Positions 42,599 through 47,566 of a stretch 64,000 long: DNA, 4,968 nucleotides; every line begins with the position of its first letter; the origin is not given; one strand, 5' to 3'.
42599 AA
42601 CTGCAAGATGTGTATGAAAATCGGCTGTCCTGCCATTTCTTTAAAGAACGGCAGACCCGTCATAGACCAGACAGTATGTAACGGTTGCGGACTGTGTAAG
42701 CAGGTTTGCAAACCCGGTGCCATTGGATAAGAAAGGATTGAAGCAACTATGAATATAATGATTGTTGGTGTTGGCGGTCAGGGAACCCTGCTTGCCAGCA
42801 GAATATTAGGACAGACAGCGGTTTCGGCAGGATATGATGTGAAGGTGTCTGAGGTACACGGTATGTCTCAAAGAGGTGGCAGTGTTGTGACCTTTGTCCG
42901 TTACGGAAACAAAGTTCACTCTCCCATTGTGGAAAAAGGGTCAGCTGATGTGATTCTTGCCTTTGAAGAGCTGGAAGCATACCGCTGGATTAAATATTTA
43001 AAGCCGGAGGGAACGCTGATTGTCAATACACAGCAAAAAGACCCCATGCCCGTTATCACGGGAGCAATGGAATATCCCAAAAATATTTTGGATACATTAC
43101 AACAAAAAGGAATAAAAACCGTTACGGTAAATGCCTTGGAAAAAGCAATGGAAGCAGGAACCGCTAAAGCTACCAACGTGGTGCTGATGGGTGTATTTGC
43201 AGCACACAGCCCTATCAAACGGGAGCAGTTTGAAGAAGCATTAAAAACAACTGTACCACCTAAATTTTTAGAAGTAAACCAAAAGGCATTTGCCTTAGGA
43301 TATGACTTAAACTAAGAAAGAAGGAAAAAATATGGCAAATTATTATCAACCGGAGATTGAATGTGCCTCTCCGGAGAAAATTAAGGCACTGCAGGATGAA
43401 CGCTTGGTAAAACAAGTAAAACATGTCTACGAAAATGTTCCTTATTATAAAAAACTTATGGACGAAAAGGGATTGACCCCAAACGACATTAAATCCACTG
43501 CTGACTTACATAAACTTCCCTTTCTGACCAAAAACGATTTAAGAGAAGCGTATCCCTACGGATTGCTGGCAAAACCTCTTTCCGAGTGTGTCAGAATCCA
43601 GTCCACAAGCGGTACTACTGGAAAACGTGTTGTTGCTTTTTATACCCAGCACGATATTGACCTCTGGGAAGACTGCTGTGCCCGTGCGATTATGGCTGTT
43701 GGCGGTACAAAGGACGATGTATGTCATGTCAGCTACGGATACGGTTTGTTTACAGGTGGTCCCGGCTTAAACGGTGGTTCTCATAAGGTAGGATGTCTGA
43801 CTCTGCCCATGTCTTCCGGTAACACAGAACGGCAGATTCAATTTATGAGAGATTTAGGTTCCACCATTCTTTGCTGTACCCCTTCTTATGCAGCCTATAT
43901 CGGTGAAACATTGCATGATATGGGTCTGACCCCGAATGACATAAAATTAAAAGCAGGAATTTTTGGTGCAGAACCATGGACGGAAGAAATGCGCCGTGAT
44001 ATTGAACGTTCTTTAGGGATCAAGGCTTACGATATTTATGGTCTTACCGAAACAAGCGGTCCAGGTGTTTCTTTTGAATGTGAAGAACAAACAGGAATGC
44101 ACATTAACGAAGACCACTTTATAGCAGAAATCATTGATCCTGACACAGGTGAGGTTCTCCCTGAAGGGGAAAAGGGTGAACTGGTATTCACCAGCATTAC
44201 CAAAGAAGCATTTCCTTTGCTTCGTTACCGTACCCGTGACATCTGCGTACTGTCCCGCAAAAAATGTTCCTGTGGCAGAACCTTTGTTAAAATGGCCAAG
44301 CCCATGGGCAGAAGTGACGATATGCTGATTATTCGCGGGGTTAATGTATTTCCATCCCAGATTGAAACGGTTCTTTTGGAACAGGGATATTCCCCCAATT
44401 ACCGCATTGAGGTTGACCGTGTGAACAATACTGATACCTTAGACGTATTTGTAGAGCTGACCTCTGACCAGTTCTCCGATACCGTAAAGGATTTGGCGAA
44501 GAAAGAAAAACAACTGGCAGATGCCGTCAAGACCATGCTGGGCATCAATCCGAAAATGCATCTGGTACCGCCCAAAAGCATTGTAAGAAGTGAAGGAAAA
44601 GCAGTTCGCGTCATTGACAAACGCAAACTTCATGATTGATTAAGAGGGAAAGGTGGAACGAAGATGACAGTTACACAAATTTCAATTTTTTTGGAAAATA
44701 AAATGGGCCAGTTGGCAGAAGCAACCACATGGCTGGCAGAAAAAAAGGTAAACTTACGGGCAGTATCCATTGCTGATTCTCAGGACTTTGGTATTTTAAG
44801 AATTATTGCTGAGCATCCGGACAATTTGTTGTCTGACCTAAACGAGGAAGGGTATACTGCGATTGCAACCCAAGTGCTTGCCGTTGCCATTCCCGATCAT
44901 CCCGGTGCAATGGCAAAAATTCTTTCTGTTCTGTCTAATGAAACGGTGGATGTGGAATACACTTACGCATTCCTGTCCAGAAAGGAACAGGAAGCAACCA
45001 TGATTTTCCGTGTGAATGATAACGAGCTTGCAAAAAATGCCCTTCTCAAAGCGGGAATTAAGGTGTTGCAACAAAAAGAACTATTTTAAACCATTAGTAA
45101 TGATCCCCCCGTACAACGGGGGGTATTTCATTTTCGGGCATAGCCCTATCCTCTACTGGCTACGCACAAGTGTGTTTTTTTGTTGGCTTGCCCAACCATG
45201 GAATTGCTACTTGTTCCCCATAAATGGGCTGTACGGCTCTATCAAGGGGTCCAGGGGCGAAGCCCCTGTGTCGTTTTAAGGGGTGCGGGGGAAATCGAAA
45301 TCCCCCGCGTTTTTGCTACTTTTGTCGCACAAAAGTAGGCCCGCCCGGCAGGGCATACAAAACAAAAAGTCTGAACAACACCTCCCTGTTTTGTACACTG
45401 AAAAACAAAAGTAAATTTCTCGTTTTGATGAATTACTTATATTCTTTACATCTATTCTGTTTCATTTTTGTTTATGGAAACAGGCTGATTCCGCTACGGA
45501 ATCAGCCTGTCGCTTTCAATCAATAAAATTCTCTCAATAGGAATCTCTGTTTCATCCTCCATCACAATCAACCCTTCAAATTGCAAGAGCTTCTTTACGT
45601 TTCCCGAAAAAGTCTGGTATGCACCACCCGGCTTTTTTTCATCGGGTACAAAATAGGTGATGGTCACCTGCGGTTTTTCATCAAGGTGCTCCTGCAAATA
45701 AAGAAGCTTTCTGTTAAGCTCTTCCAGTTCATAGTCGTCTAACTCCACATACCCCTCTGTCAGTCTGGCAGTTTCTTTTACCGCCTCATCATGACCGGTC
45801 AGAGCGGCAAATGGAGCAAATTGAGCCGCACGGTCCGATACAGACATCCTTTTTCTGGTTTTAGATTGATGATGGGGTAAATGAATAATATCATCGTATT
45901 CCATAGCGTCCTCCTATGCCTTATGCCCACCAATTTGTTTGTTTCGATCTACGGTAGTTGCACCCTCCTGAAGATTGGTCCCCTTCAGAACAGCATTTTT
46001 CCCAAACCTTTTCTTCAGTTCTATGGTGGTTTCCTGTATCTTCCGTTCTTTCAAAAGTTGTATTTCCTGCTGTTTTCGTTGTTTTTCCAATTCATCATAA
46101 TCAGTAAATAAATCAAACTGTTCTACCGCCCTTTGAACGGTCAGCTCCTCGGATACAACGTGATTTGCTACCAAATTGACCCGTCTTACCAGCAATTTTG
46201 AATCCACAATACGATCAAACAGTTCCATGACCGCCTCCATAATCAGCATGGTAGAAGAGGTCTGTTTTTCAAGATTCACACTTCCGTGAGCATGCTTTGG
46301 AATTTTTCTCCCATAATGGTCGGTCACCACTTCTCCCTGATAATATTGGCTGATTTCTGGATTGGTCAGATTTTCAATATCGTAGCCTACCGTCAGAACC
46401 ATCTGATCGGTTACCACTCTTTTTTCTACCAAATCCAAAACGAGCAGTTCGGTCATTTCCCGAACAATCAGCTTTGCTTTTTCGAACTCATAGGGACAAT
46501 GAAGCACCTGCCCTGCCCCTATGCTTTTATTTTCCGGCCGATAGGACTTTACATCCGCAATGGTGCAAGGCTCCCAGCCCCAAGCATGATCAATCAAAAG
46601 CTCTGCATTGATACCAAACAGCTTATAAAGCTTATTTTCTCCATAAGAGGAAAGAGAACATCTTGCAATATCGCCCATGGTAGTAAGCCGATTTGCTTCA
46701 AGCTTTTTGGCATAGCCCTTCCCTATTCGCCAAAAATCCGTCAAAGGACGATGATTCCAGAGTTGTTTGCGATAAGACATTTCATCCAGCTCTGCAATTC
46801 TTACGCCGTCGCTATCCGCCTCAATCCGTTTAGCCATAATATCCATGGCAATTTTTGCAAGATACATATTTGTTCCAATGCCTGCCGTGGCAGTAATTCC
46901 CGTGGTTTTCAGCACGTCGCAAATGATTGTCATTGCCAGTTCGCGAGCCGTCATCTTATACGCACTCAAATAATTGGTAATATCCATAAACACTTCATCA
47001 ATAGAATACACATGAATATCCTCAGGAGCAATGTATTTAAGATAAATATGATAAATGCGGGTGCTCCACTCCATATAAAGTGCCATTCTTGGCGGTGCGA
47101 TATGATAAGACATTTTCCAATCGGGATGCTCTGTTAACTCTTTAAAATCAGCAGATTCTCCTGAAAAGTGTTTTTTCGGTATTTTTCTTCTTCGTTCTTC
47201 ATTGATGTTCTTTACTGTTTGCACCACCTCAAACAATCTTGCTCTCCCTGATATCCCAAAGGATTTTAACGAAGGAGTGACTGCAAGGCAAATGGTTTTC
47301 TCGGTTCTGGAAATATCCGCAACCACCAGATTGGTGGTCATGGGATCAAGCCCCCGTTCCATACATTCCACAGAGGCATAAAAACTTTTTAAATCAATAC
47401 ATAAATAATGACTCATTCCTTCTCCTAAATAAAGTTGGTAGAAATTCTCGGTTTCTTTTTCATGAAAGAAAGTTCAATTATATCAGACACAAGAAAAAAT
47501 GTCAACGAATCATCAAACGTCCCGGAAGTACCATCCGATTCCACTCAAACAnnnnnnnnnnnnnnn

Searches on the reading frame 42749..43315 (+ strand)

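Call 47: search_protein_families(library=pfam, proteins=[window:42749-43315:+], max_evalue=0.00001)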
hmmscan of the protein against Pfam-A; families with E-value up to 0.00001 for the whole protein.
window:42749-43315:+ (188 aa): 1 family
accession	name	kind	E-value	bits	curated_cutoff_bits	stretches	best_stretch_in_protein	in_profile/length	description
PF01558.24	POR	-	7.1e-42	143.9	27.4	1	9-186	1-173/173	Pyruvate ferredoxin/flavodoxin oxidoreductase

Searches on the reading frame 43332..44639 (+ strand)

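Call 47: search_protein_families(library=pfam, proteins=[window:43332-44639:+], max_evalue=0.00001)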
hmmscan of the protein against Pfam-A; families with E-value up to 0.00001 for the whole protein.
window:43332-44639:+ (435 aa): 3 families
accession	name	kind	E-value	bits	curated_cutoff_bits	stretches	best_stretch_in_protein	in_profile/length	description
PF14535.12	AMP-binding_C_2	-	5.4e-29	100.7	25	1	336-431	1-96/96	AMP-binding enzyme C-terminal domain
PF00501.34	AMP-binding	-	5.5e-14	52.2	29.9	1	84-287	162-375/384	AMP-binding enzyme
PF04443.18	LuxE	-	1.1e-06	28.2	24.9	1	221-321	265-368/391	Acyl-protein synthetase, LuxE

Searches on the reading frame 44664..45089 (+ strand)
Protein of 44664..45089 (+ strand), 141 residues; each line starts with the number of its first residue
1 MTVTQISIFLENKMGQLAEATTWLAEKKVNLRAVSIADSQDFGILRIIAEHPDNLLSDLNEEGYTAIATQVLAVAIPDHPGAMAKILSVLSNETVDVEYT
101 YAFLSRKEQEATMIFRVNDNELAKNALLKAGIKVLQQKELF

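Call 47: search_protein_families(library=pfam, proteins=[window:44664-45089:+], max_evalue=0.00001)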
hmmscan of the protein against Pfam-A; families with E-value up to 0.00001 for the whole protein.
window:44664-45089:+ (141 aa): 4 families
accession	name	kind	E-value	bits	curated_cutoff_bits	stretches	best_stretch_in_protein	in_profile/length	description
PF19571.5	ACT_8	-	2.8e-26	92.4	23.5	1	1-140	1-138/141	ACT domain pair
PF01842.31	ACT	-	5.5e-11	42.5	27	0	4-59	1-61/66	ACT domain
PF22629.2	ACT_AHAS_ss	-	1.7e-09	38.1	27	0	72-124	1-53/67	AHAS small subunit-like ACT domain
PF13291.12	ACT_4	-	5.1e-07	30.7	27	0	4-44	7-47/80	ACT domain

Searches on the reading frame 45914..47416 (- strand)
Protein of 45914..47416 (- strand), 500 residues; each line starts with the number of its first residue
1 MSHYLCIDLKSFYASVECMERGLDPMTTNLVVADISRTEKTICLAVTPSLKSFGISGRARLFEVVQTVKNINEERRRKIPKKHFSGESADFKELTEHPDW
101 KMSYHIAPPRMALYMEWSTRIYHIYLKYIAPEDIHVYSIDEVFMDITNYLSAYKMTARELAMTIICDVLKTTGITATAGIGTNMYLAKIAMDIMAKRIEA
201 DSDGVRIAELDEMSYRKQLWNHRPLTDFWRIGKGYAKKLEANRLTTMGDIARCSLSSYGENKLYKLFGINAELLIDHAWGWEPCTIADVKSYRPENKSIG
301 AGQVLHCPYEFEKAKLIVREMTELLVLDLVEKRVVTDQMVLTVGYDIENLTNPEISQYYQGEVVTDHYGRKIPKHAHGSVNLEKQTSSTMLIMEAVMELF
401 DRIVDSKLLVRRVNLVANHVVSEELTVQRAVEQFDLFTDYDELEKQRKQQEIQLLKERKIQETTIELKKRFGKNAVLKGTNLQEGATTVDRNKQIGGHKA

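Call 47: search_protein_families(library=pfam, proteins=[window:45914-47416:-], max_evalue=0.00001)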
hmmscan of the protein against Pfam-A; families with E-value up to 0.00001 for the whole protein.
window:45914-47416:- (500 aa): 2 families
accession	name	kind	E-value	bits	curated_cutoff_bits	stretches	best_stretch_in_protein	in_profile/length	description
PF00817.25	IMS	-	1.1e-24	87.4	23.2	1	7-192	1-148/148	impB/mucB/samB family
PF11799.13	IMS_C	-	3.2e-10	40.9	20.7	1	297-424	2-103/109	impB/mucB/samB family C-terminal domain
